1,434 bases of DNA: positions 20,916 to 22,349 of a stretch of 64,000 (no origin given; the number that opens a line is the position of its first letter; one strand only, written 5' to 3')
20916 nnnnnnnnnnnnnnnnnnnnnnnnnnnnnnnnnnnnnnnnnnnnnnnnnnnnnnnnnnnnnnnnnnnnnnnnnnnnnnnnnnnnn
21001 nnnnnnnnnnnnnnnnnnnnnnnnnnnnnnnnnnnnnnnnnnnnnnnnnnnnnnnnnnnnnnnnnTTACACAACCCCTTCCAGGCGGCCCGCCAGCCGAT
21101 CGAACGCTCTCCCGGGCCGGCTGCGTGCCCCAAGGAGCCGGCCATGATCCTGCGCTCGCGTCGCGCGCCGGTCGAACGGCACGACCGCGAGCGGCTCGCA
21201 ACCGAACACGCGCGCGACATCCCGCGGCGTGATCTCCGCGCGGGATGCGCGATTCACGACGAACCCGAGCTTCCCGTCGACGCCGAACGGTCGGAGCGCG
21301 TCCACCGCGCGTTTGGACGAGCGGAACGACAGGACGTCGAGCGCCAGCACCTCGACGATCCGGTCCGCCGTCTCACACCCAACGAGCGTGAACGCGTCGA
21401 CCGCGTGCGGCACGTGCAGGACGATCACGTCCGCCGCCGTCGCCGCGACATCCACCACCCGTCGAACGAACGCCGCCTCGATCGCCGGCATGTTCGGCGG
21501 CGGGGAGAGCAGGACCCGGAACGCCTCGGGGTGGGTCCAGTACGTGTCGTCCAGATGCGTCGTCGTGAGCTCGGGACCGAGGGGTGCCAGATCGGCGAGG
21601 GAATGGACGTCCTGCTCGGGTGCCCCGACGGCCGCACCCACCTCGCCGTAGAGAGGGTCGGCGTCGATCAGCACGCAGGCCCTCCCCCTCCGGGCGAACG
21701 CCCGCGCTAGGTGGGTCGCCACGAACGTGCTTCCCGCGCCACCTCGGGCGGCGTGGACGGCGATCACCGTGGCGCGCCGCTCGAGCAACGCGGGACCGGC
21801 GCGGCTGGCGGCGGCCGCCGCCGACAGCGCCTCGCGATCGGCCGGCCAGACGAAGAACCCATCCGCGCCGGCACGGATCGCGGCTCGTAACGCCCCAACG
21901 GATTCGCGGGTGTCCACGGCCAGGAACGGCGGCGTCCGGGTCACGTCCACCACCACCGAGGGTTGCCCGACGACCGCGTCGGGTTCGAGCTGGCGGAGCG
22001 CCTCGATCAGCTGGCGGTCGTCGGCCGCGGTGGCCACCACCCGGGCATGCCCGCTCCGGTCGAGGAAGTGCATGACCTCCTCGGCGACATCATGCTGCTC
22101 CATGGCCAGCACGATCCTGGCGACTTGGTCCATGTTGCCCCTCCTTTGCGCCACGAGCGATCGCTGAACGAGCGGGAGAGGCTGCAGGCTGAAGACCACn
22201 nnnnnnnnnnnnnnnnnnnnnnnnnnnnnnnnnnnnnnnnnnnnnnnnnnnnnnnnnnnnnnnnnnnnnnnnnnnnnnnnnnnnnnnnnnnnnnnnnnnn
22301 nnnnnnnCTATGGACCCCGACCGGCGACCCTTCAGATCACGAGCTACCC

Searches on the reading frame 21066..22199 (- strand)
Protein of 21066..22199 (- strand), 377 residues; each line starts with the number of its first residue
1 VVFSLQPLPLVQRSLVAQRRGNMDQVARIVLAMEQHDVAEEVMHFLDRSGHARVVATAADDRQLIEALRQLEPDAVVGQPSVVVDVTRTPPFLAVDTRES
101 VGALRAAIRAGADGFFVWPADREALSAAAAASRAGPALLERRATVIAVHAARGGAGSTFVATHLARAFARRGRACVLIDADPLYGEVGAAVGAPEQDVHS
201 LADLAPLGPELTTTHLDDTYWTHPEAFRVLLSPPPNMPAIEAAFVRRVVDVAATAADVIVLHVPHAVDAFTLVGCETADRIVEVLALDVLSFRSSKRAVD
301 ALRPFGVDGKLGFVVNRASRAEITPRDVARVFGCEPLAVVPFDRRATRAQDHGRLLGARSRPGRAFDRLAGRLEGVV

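Call 9: search_protein_families(library=pfam, proteins=[window:21066-22199:-], max_evalue=0.001)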
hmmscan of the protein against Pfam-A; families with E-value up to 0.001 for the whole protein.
window:21066-22199:- (377 aa): 3 families
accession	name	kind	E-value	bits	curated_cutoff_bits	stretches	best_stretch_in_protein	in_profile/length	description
PF01656.29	CbiA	-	4e-07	30.5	25.4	1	146-354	1-123/125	CobQ/CobB/MinD/ParA nucleotide binding domain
PF10609.15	ParA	-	1.6e-05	24.9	27.1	1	144-195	4-55/246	NUBPL iron-transfer P-loop NTPase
PF13614.12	AAA_31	-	5.7e-05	23.6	27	1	144-183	2-41/177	AAA domain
